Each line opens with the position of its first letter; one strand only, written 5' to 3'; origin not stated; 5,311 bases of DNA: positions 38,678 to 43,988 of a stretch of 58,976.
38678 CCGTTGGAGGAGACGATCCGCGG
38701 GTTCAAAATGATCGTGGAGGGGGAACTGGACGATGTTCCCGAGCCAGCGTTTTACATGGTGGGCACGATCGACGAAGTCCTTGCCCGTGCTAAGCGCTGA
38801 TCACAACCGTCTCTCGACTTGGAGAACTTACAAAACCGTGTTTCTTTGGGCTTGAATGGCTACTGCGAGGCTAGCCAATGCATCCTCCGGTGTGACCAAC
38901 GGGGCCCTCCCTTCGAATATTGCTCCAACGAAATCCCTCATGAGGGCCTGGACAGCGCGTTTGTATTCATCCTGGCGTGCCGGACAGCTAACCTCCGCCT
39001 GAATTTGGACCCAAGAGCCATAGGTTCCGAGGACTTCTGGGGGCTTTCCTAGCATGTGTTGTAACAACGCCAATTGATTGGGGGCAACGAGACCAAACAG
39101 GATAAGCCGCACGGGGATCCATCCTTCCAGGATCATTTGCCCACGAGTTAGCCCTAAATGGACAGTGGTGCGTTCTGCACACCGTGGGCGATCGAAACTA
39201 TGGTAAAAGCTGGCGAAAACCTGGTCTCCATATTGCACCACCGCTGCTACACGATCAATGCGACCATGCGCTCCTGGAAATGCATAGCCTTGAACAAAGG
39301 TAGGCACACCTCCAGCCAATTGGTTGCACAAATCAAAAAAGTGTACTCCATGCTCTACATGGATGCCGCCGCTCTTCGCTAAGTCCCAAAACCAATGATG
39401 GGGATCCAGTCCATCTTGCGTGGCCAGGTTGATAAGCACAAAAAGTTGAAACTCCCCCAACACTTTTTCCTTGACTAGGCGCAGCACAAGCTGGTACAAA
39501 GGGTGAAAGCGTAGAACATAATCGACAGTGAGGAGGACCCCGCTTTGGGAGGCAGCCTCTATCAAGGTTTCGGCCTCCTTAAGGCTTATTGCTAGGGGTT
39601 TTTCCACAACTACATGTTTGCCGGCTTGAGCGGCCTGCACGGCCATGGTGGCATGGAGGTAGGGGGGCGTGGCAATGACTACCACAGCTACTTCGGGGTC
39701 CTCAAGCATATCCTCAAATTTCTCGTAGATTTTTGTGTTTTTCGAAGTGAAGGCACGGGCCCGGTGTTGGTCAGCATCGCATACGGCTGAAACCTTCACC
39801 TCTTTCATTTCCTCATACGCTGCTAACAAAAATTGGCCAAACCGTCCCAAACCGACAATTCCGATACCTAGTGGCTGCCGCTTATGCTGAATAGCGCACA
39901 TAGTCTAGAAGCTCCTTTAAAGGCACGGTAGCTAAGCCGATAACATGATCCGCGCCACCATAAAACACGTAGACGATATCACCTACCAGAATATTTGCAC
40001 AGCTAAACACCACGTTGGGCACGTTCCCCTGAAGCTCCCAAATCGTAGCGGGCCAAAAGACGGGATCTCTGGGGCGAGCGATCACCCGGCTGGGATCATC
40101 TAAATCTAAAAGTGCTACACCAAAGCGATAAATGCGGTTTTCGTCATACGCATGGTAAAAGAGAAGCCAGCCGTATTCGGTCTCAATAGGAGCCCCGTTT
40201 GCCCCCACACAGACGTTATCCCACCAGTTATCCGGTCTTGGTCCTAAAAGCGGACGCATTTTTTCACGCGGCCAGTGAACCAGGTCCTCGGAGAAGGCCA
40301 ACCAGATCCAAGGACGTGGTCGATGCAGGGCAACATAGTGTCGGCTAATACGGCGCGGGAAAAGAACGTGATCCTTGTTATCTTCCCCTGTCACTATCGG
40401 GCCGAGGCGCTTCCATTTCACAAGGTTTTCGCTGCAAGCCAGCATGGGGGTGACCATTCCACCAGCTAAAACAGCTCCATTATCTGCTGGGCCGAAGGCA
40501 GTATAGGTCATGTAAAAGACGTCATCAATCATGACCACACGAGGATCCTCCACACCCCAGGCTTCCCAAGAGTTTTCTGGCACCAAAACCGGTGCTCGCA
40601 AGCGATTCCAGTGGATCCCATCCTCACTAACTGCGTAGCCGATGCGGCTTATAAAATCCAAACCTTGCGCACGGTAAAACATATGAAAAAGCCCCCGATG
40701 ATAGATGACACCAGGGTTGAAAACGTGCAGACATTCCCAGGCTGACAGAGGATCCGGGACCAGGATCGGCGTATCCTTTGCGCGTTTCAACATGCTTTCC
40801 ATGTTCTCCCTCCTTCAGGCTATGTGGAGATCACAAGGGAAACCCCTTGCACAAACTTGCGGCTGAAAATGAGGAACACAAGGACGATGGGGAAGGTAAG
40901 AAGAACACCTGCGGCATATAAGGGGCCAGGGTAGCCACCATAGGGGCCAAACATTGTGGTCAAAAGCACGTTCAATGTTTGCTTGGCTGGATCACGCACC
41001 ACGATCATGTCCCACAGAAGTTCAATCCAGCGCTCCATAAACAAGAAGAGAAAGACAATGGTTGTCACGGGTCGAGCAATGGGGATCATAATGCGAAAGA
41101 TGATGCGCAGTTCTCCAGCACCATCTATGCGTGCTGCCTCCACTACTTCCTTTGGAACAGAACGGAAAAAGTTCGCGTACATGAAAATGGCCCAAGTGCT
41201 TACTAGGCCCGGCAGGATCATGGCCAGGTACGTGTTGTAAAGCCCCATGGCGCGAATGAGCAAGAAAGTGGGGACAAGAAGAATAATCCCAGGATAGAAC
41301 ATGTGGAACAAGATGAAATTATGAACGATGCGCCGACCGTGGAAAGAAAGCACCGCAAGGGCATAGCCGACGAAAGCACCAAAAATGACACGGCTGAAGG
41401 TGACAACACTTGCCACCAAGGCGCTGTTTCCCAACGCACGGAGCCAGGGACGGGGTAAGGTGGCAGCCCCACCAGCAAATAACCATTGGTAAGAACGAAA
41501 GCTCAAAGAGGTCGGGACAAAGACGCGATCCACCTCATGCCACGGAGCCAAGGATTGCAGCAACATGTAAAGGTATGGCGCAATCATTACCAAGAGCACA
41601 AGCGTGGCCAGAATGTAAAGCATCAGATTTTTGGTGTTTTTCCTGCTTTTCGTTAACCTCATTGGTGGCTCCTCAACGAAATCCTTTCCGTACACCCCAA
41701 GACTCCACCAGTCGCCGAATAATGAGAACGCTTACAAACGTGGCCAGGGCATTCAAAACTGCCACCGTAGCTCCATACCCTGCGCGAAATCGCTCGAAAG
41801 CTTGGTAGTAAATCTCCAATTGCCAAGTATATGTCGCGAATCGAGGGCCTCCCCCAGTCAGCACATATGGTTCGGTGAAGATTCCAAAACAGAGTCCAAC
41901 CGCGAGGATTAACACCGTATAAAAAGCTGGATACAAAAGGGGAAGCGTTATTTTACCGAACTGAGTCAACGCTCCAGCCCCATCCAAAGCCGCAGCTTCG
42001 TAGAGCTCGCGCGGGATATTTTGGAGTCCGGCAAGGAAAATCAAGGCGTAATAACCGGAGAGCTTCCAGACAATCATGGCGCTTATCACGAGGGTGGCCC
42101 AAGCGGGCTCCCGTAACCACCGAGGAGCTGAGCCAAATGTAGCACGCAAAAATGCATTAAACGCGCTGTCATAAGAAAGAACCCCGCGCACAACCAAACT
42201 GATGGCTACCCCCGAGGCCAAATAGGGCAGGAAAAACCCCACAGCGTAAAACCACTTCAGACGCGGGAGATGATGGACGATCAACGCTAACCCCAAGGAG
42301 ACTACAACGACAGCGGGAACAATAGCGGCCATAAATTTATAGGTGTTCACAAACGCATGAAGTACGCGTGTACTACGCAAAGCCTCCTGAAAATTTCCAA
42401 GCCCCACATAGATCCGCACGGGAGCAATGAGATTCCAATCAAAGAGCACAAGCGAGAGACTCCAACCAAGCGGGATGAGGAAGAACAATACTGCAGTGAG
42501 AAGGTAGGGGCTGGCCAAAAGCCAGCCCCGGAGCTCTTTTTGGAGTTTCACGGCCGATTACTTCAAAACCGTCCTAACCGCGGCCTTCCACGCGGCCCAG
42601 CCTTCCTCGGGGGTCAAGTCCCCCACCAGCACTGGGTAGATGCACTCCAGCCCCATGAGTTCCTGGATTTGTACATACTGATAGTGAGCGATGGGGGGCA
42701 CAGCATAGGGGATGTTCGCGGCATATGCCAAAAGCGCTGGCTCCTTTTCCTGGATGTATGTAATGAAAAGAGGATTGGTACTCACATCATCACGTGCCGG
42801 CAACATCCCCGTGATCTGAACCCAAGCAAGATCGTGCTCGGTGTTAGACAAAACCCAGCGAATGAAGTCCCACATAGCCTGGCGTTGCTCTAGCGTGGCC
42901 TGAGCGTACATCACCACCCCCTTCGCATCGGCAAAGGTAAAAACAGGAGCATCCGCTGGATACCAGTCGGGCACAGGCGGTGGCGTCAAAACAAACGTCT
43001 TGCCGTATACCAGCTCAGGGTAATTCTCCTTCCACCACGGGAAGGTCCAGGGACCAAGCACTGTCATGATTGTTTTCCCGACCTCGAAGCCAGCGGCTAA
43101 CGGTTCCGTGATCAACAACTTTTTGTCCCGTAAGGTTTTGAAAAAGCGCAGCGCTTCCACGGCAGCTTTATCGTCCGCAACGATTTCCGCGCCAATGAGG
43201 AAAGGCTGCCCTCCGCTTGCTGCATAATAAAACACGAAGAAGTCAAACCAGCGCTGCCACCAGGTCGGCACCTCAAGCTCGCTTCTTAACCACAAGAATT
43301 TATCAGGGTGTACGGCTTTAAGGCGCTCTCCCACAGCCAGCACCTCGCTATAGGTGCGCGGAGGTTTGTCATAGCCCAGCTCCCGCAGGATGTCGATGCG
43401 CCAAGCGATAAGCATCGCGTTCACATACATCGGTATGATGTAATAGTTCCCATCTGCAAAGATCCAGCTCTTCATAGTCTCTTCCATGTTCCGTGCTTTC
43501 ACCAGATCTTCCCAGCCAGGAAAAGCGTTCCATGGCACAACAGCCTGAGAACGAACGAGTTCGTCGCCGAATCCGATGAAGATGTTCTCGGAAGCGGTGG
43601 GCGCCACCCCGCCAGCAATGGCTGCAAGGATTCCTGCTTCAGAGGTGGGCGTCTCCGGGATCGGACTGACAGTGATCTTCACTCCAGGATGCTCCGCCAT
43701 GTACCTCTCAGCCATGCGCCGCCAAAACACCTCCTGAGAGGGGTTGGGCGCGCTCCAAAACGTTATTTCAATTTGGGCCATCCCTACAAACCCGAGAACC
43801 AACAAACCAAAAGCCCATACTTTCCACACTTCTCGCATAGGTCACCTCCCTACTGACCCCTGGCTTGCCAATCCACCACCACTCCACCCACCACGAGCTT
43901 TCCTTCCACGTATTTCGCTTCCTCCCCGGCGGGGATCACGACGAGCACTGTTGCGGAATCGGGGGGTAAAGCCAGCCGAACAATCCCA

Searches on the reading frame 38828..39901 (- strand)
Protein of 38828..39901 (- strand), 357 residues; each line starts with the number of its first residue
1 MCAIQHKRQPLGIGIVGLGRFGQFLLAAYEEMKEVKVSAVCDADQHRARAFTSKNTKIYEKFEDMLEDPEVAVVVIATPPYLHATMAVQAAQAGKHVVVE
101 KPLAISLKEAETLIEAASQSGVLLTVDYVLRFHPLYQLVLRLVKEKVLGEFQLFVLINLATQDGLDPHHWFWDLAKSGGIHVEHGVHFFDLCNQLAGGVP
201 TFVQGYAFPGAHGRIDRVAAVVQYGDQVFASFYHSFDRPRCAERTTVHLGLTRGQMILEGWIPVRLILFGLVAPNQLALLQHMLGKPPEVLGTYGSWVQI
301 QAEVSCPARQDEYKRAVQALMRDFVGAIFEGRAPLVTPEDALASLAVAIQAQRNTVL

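Call 62: search_protein_families(library=pfam, proteins=[window:38828-39901:-], max_evalue=0.00001)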
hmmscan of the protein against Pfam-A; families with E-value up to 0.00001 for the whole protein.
window:38828-39901:- (357 aa): 4 families
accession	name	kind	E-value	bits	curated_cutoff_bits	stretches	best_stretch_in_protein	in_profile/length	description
PF01408.29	GFO_IDH_MocA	-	3.4e-30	105.7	24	1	12-128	2-120/120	Oxidoreductase family, NAD-binding Rossmann fold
PF03447.22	NAD_binding_3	-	1.2e-11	45.8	24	1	17-124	1-113/116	Homoserine dehydrogenase, NAD binding domain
PF22725.1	GFO_IDH_MocA_C3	-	1.8e-11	44.5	27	1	136-248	1-117/124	GFO/IDH/MocA C-terminal domain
PF02894.22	GFO_IDH_MocA_C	-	8.9e-10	39.2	22.9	1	169-234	31-101/218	Oxidoreductase family, C-terminal alpha/beta domain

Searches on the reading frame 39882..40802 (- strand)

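Call 62: search_protein_families(library=pfam, proteins=[window:39882-40802:-], max_evalue=0.00001)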
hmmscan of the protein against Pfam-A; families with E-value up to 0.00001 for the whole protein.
window:39882-40802:- (306 aa): 1 family
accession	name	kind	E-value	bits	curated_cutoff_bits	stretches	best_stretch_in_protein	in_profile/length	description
PF04041.19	Glyco_hydro_130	-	6.4e-68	229.5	26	1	25-303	33-319/320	beta-1,4-mannooligosaccharide phosphorylase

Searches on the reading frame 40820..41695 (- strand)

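Call 62: search_protein_families(library=pfam, proteins=[window:40820-41695:-], max_evalue=0.00001)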
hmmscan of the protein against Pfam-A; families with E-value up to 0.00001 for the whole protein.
window:40820-41695:- (291 aa): 1 family
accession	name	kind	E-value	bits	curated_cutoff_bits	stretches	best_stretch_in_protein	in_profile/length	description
PF00528.27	BPD_transp_1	-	4.1e-14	53.2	26.4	1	106-285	1-182/184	Binding-protein-dependent transport system inner membrane component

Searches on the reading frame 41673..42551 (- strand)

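Call 62: search_protein_families(library=pfam, proteins=[window:41673-42551:-], max_evalue=0.00001)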
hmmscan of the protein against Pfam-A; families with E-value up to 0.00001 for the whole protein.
window:41673-42551:- (292 aa): 1 family
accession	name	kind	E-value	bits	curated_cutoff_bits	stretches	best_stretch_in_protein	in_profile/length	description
PF00528.27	BPD_transp_1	-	7.3e-13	49.1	26.4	1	97-281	43-178/184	Binding-protein-dependent transport system inner membrane component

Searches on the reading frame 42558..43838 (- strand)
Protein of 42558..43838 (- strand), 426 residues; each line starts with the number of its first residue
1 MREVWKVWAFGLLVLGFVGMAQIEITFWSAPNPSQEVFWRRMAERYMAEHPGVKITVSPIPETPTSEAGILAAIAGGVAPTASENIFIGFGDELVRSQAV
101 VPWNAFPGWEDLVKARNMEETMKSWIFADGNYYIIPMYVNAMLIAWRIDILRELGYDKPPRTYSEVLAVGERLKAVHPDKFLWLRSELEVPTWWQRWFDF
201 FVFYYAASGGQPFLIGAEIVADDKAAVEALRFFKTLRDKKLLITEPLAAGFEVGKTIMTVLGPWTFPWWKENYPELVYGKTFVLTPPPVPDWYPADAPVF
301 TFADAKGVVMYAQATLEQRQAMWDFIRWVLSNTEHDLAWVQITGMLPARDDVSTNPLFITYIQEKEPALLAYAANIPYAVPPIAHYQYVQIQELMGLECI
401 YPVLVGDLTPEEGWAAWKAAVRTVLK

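Call 62: search_protein_families(library=pfam, proteins=[window:42558-43838:-], max_evalue=0.00001)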
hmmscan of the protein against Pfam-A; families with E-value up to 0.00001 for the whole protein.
window:42558-43838:- (426 aa): 2 families
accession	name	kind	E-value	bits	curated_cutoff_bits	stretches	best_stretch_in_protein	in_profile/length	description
PF13416.11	SBP_bac_8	-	2.2e-27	97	27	1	42-358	2-271/279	Bacterial extracellular solute-binding protein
PF01547.30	SBP_bac_1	-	3.3e-16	60.6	26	1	33-332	2-303/307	Bacterial extracellular solute-binding protein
